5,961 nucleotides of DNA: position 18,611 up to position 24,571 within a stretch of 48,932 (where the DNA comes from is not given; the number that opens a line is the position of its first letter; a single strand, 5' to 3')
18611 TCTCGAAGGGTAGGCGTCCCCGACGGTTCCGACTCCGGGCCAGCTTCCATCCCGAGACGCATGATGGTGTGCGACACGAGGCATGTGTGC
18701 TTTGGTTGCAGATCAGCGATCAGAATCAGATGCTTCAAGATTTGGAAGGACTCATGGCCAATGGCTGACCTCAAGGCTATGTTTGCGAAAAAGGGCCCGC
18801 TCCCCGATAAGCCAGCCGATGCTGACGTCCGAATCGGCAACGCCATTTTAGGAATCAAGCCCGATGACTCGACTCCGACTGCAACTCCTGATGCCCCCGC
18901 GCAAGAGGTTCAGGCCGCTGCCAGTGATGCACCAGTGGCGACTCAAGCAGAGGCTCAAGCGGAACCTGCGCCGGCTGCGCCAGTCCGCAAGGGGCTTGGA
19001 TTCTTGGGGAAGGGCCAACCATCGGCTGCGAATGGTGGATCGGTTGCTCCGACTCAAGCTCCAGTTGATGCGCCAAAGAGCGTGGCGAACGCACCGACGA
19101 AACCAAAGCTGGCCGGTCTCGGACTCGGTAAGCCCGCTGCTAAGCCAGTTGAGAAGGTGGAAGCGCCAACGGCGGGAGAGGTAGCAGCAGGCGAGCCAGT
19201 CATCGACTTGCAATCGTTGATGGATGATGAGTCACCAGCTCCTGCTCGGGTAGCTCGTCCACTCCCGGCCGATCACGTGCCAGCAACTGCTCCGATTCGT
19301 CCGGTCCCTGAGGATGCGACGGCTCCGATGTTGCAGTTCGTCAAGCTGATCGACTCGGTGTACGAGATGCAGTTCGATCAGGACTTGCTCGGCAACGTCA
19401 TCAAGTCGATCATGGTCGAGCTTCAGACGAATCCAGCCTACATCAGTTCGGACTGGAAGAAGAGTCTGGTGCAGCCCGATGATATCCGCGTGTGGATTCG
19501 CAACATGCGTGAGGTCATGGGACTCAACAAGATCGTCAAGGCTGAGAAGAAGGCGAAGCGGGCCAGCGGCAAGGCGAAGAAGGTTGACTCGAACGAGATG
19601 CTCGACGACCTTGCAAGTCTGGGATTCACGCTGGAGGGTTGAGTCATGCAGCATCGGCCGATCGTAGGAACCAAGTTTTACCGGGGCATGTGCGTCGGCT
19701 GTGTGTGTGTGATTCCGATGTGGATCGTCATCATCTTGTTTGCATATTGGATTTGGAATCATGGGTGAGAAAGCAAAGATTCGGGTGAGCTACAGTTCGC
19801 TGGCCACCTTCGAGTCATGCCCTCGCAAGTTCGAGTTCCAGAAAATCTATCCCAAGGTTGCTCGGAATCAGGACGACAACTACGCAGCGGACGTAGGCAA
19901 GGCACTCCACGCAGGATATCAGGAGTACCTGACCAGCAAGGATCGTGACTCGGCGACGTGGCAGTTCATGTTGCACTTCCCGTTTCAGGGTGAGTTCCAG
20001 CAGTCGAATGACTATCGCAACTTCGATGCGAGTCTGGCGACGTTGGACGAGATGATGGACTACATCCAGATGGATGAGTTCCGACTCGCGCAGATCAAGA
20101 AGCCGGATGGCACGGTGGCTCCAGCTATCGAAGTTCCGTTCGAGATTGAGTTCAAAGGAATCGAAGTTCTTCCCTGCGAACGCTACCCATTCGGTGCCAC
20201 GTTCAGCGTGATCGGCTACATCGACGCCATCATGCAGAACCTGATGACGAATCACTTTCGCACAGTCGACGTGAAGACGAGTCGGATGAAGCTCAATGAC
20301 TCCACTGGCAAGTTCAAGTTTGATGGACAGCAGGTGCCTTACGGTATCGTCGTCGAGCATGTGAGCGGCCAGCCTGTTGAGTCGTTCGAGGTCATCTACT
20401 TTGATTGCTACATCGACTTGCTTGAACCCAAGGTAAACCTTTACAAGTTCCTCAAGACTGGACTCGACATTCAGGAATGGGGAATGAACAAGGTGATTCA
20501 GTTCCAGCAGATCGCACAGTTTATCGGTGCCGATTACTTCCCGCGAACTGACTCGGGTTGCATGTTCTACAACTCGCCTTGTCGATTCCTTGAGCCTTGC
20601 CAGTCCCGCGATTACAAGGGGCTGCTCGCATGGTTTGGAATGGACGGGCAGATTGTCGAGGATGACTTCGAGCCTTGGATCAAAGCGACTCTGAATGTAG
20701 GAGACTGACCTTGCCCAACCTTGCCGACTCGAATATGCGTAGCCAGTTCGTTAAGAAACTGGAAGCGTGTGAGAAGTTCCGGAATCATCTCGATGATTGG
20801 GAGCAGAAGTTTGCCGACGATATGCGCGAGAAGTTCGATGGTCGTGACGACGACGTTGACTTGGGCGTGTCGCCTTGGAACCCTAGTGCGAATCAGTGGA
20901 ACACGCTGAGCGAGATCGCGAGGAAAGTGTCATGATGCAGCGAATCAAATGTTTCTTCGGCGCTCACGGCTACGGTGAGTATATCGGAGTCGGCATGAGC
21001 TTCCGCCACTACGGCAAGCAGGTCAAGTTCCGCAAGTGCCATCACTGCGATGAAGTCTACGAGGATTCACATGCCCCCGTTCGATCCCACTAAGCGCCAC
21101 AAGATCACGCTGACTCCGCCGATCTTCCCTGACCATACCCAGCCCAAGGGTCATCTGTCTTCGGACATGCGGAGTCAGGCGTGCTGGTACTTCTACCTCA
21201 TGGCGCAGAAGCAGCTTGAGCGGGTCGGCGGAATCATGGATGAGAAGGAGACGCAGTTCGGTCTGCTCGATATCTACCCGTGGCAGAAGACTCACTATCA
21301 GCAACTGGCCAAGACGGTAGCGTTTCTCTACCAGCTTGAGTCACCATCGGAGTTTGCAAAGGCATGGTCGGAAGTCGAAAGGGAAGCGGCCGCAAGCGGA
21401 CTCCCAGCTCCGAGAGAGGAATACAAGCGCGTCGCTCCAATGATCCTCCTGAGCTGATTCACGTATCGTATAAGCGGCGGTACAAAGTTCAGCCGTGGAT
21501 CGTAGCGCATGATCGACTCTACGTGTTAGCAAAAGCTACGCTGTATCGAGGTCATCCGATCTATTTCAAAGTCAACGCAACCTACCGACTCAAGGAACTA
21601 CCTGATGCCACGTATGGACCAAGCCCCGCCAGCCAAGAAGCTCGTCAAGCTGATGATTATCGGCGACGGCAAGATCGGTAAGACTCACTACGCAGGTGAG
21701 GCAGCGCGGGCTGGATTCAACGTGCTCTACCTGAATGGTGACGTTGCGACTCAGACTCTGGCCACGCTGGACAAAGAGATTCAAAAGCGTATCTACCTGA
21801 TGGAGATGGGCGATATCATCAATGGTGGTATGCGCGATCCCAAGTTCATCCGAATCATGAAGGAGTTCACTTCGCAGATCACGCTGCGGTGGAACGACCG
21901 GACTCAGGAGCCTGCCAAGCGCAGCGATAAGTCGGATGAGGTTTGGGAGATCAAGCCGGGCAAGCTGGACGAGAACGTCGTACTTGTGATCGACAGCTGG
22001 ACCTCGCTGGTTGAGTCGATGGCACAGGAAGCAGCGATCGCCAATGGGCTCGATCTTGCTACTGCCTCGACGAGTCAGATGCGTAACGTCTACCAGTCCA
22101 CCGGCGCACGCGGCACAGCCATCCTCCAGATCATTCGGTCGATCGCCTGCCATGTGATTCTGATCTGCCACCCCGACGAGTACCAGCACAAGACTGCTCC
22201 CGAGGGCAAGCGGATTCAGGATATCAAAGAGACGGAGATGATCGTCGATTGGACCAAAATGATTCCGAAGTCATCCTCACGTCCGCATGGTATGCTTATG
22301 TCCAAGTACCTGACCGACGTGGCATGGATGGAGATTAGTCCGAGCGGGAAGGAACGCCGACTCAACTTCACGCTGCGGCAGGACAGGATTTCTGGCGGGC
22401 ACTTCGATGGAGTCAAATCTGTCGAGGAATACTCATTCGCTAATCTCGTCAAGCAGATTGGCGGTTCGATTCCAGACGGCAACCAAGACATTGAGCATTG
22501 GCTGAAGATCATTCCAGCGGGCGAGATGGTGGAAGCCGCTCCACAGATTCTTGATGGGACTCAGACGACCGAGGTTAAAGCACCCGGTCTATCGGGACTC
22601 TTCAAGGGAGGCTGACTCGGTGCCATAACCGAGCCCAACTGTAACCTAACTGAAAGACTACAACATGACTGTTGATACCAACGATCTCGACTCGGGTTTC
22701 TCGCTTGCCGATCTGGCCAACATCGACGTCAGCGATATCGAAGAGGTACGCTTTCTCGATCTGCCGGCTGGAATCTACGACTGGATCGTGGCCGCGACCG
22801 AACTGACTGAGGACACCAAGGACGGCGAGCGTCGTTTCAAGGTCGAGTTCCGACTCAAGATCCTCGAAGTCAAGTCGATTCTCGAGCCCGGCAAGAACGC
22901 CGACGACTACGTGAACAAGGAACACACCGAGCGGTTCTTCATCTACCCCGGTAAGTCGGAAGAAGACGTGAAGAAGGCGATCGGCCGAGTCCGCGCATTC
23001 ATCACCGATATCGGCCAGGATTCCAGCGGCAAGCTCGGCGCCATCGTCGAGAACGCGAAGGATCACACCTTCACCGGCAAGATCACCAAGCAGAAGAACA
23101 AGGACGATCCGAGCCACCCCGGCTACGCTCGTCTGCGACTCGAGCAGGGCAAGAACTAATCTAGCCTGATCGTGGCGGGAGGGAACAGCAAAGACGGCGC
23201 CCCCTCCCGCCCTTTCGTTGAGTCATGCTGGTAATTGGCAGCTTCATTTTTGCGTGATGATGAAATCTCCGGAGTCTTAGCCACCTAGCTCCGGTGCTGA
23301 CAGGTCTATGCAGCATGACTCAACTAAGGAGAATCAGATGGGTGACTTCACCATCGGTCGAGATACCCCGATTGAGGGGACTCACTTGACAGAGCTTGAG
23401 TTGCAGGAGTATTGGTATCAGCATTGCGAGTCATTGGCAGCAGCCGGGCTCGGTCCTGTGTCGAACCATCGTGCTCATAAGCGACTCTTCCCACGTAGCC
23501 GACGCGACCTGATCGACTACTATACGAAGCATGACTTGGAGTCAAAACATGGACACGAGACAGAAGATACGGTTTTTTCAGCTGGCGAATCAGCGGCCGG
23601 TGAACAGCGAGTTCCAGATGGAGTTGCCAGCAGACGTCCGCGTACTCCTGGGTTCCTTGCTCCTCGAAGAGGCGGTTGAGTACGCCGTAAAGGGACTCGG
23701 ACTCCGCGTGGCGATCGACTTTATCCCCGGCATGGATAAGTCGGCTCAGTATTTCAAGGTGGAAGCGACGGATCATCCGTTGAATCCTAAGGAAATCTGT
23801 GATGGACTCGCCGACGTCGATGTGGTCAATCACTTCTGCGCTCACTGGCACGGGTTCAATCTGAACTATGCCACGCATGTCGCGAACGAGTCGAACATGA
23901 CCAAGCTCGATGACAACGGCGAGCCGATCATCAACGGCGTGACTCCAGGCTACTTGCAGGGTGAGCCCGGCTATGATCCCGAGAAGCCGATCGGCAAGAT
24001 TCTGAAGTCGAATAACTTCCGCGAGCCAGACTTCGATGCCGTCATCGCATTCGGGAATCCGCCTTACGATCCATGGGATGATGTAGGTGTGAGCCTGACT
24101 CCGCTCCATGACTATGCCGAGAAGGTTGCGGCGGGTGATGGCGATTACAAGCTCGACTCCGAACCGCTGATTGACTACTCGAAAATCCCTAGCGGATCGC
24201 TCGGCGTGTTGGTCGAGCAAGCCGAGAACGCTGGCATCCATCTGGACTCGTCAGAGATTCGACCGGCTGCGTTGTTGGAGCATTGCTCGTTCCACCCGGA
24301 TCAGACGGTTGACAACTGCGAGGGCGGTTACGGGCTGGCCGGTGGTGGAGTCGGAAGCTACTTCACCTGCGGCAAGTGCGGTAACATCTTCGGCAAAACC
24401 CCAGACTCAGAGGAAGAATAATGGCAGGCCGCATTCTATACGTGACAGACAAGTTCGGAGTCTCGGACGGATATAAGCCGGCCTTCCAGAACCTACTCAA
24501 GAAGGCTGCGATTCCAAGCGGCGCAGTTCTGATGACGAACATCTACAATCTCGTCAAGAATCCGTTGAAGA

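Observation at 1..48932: Genome-wide hyper-enrichment of GANTC, above all GAGTC/GACTC, with no methyltransferase gene visible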

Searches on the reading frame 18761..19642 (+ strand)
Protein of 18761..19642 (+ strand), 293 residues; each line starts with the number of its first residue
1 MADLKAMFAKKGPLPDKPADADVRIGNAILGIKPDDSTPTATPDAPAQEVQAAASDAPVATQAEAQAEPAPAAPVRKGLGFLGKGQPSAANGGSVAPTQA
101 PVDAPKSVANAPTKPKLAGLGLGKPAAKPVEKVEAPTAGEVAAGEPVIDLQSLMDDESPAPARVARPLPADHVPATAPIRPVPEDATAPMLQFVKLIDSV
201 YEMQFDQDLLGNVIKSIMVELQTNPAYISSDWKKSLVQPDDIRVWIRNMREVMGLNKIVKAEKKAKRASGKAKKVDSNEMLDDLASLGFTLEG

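Call 10: search_protein_families(library=pfam, max_evalue=0.01, proteins=[window:18761-19642:+])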
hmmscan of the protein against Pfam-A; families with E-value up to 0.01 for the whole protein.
window:18761-19642:+ (293 aa): 0 families

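Call 11: search_protein_families(library=phrogs, max_evalue=0.001, proteins=[window:18761-19642:+])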
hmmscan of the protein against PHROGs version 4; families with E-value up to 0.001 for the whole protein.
window:18761-19642:+ (293 aa): 0 families

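Call 39: search_solved_structures(query=window:18761-19642:+, max_evalue=1)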
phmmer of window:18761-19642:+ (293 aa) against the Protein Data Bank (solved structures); distinct sequences matched with E-value up to 1: 0.

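Call 43: find_homologous_proteins(query=window:18761-19642:+, max_evalue=0.001)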
Query window:18761-19642:+ (293 aa): 11 proteins with E <= 0.001 among 6601 candidates.
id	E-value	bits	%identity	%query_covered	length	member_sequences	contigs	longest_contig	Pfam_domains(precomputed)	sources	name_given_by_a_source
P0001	1.6e-180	617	100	100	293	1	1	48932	-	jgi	jgi:hypothetical protein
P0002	1.4e-87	312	59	100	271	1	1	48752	-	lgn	-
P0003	8.9e-78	280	58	91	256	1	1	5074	-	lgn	-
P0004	3.2e-73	265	55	98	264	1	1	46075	-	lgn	-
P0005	4.8e-52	195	48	91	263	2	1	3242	-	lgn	-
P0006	8.9e-28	116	38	79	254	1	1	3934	-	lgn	-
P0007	4.7e-26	110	39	78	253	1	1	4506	-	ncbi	-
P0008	3.3e-24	104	41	77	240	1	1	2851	-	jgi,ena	-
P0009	3.6e-24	104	44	62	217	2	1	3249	-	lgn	-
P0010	4.2e-22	97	48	44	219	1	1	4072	-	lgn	-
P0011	4.3e-18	84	39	69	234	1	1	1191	-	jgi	jgi:hypothetical protein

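Call 52: list_cluster_members(proteins=[P0007, P0008, P0001])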
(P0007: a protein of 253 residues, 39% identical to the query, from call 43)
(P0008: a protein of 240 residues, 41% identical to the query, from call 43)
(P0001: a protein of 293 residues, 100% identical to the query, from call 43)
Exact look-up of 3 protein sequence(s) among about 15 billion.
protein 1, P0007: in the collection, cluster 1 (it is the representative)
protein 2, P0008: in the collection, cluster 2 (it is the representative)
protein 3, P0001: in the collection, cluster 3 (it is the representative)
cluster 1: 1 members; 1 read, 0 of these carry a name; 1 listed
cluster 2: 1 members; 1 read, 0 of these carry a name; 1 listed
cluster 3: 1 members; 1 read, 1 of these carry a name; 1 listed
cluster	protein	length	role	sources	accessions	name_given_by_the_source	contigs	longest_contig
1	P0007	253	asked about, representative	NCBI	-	-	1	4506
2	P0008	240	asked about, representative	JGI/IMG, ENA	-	-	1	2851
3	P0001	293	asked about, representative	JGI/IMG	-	hypothetical protein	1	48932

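Call 53: find_encoding_contigs(protein=P0007, flank=5000, max_places=3)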
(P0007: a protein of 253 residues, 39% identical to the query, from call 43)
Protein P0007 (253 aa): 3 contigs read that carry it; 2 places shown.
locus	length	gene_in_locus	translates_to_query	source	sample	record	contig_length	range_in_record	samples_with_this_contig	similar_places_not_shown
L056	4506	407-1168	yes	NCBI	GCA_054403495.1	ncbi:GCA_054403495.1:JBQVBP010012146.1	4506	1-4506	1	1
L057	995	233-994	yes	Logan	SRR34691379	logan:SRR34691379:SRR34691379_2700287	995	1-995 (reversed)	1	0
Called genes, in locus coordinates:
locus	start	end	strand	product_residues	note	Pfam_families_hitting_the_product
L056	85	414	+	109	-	-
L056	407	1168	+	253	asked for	-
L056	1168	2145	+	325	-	PF12705:PDDEXK_1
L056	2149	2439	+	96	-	-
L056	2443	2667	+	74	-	-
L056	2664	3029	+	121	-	-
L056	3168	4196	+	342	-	PF13479:AAA_24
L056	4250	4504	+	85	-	?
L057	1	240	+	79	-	?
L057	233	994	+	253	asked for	?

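Call 54: find_encoding_contigs(protein=P0001, flank=1000, max_places=3)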
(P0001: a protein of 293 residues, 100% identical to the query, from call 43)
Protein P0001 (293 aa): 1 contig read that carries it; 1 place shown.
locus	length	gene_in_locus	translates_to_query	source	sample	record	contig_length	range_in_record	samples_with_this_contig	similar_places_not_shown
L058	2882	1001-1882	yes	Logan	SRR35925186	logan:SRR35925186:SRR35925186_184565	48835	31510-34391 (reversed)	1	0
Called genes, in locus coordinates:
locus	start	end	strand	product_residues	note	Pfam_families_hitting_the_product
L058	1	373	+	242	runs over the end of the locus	PF01464:SLT (faint)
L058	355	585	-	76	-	-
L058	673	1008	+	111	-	-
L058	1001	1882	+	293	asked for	-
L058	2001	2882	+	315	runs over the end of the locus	PF12705:PDDEXK_1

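Call 78: predict_structure(alignment_id=A2)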
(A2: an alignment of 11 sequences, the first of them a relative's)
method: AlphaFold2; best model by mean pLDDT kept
length: 293 residues; sequences in the alignment: 11
mean_pLDDT: 57.5   pTM: 0.31
mean pLDDT of the five models: 57.5, 56.4, 55.9, 51.5, 51.4
residues with pLDDT >= 90: 11; 70-90: 74; 50-70: 73; < 50: 135
segments of 3 or more residues with pLDDT < 50: 15-75, 82-114, 116-146
pLDDT, mean of each block of 10 residues (from residue 1): 56 46 47 41 37 36 39 46 43 34 38 43 40 37 49 61 55 61 82 90 83 90 87 82 84 68 61 62 72 51
secondary structure, 60 per line:
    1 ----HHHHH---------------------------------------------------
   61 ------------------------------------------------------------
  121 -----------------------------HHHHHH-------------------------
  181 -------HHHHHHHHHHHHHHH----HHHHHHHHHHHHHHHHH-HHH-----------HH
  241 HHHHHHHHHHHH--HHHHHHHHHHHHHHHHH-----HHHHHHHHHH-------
elements in order: H5-9 H150-155 H188-202 H207-223 H239-252 H255-271 H277-286

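Call 82: fold_search(model_id=the predicted structure, library=pdb)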
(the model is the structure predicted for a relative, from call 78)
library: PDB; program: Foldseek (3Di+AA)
matches with E <= 10: 67; with E <= 0.001: 0
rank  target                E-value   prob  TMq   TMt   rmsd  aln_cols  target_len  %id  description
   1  3j6b_T                3.7e-01  0.06  0.11  0.13  31.4       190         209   15  Structure of the yeast mitochondrial large ribosomal subunit (released 2014-04-09)
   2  2a9u_A                6.9e-01  0.38  0.20  0.39  16.8       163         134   10  Structure of the N-terminal domain of Human Ubiquitin carboxyl-terminal hydrolase 8 (USP8) (released 2005-08-16)
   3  9hlz_TT               7.8e-01  0.06  0.11  0.11  32.5       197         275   17  Translational activators Aep1, Aep2 and Atp25 in complex with mRNA and the yeast mitochondrial ribosome (released 2025-12-17)
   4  5mrc_T                1.8e+00  0.03  0.11  0.13  32.9       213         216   15  Structure of the yeast mitochondrial ribosome - Class A (released 2017-02-15)
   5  9eva_E                2.0e+00  0.14  0.12  0.07  10.0        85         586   16  3DFlex refinement of the CryoEM structure of DeCLIC nanodisc with 10mM calcium (released 2025-04-09)
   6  9eva_C                2.2e+00  0.13  0.12  0.07  10.0        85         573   16  3DFlex refinement of the CryoEM structure of DeCLIC nanodisc with 10mM calcium (released 2025-04-09)
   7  2lk4_MODEL_1_A        2.2e+00  0.06  0.12  0.21  12.4       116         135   12  Structural and mechanistic insights into the interaction between PAT Pyk2 and Paxillin LD motif (released 2012-10-10)
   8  9ev8_A                3.0e+00  0.11  0.12  0.07  10.0        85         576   16  Non-uniform refinement of the CryoEM structure of DeCLIC nanodisc with 10mM calcium (released 2025-04-09)
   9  9eva_A                3.0e+00  0.11  0.12  0.07  10.0        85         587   16  3DFlex refinement of the CryoEM structure of DeCLIC nanodisc with 10mM calcium (released 2025-04-09)
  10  7q3h_A                3.2e+00  0.10  0.12  0.07  10.0        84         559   17  Pentameric ligand-gated ion channel, DeCLIC at pH 7 with 10 mM EDTA (released 2022-11-16)
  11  9y7w_A                3.4e+00  0.10  0.15  0.13   8.8        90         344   14  Homomeric Glycine Receptor alpha2 with 1 mM Glycine in an Open State (released 2026-03-18)
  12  9eva_D                3.4e+00  0.10  0.12  0.07  10.0        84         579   17  3DFlex refinement of the CryoEM structure of DeCLIC nanodisc with 10mM calcium (released 2025-04-09)
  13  9edr_C                3.6e+00  0.09  0.14  0.15   8.7        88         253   18  Tubulin Cofactors D,E,G,C and Tubulin complex -- TBCC N Terminus Bound to Tubulin (released 2026-02-04)
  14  9eva_B                3.8e+00  0.09  0.12  0.07  10.0        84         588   17  3DFlex refinement of the CryoEM structure of DeCLIC nanodisc with 10mM calcium (released 2025-04-09)
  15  8op9_A                3.8e+00  0.07  0.14  0.12  16.8       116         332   12  CryoEM structure of human rho1 GABAA receptor in complex with GABA (released 2023-08-30)
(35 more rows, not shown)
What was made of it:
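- Tried and rejected: The fold search for the 293-aa protein was uninformative (call 82).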

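Call 114: search_protein_families(library=ncbifam, max_evalue=0.01, proteins=[window:18761-19642:+])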
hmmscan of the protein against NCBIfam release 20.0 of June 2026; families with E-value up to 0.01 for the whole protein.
window:18761-19642:+ (293 aa): 0 families

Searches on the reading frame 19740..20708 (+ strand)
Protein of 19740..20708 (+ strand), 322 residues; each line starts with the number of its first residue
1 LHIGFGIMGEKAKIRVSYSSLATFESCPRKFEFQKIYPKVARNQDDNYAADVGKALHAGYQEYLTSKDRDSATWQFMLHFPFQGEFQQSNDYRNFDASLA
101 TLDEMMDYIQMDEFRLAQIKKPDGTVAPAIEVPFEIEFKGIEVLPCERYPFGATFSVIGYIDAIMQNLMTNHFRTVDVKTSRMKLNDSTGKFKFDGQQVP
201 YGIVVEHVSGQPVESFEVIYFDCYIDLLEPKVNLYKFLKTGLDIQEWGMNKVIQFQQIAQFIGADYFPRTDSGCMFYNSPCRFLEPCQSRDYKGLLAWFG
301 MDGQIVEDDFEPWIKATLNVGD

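Call 10: search_protein_families(library=pfam, max_evalue=0.01, proteins=[window:19740-20708:+])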
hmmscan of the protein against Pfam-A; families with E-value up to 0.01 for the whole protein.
window:19740-20708:+ (322 aa): 2 families
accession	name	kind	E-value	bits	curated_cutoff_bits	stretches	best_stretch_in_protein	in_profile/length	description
PF12705.13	PDDEXK_1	-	3.1e-12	47.4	22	1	15-225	1-191/247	PD-(D/E)XK nuclease superfamily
PF12812.13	PDZ_1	-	0.0053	17.2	28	0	163-215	13-64/78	PDZ-like domain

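Call 11: search_protein_families(library=phrogs, max_evalue=0.001, proteins=[window:19740-20708:+])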
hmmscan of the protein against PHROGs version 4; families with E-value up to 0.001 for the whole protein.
window:19740-20708:+ (322 aa): 4 families
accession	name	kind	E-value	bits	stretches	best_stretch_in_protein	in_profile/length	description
phrog_69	-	DNA, RNA and nucleotide metabolism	2.3e-16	60.9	1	8-277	82-317/501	exonuclease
phrog_1218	-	DNA, RNA and nucleotide metabolism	1.6e-11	45.1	1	11-219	5-201/364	exonuclease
phrog_1706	-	DNA, RNA and nucleotide metabolism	0.00015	22.3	1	22-186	53-150/293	CRISPR/Cas system associated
phrog_8097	-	DNA, RNA and nucleotide metabolism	0.00085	19.1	0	15-114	2-96/598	exonuclease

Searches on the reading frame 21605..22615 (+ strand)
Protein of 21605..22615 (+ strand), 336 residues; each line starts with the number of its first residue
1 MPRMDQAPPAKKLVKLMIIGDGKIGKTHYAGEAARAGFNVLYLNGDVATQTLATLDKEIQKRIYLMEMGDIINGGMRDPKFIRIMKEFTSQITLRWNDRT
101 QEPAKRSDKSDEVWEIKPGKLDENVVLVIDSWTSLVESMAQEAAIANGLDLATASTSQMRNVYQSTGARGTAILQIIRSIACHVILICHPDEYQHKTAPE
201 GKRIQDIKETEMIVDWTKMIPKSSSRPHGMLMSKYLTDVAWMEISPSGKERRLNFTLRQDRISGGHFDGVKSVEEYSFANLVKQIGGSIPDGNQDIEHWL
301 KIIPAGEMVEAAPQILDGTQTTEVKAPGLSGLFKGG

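Call 10: search_protein_families(library=pfam, max_evalue=0.01, proteins=[window:21605-22615:+])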
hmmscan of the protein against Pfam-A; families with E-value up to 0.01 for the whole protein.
window:21605-22615:+ (336 aa): 1 family
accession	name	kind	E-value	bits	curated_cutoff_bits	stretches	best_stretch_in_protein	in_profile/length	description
PF13479.12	AAA_24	-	1.2e-06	29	27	1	14-201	3-141/195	AAA domain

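Call 11: search_protein_families(library=phrogs, max_evalue=0.001, proteins=[window:21605-22615:+])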
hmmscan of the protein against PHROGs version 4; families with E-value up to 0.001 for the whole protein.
window:21605-22615:+ (336 aa): 1 family
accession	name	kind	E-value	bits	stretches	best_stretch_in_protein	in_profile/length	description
phrog_124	-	DNA, RNA and nucleotide metabolism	2.7e-08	34.6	1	9-291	39-263/382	Sak4-like ssDNA annealing protein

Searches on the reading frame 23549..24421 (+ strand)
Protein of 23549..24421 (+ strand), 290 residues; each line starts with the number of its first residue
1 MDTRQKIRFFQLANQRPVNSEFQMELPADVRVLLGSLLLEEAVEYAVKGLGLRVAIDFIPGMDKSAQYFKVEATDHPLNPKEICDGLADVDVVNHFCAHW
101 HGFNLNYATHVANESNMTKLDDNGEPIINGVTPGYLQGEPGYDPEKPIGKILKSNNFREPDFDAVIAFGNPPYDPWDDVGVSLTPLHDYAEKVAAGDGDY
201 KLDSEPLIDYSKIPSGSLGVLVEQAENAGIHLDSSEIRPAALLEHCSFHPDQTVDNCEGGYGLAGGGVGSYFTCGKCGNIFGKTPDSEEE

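Call 10: search_protein_families(library=pfam, max_evalue=0.01, proteins=[window:23549-24421:+])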
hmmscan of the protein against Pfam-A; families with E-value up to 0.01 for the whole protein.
window:23549-24421:+ (290 aa): 0 families

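Call 11: search_protein_families(library=phrogs, max_evalue=0.001, proteins=[window:23549-24421:+])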
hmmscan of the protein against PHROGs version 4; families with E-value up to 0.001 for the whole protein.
window:23549-24421:+ (290 aa): 1 family
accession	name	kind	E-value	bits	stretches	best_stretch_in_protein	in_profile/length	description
phrog_671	-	other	2.9e-16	60.1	1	7-166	542-657/678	nucleotide pyrophosphohydrolase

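Call 114: search_protein_families(library=ncbifam, max_evalue=0.01, proteins=[window:23549-24421:+])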
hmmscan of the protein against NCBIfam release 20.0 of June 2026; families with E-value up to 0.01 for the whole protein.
window:23549-24421:+ (290 aa): 0 families
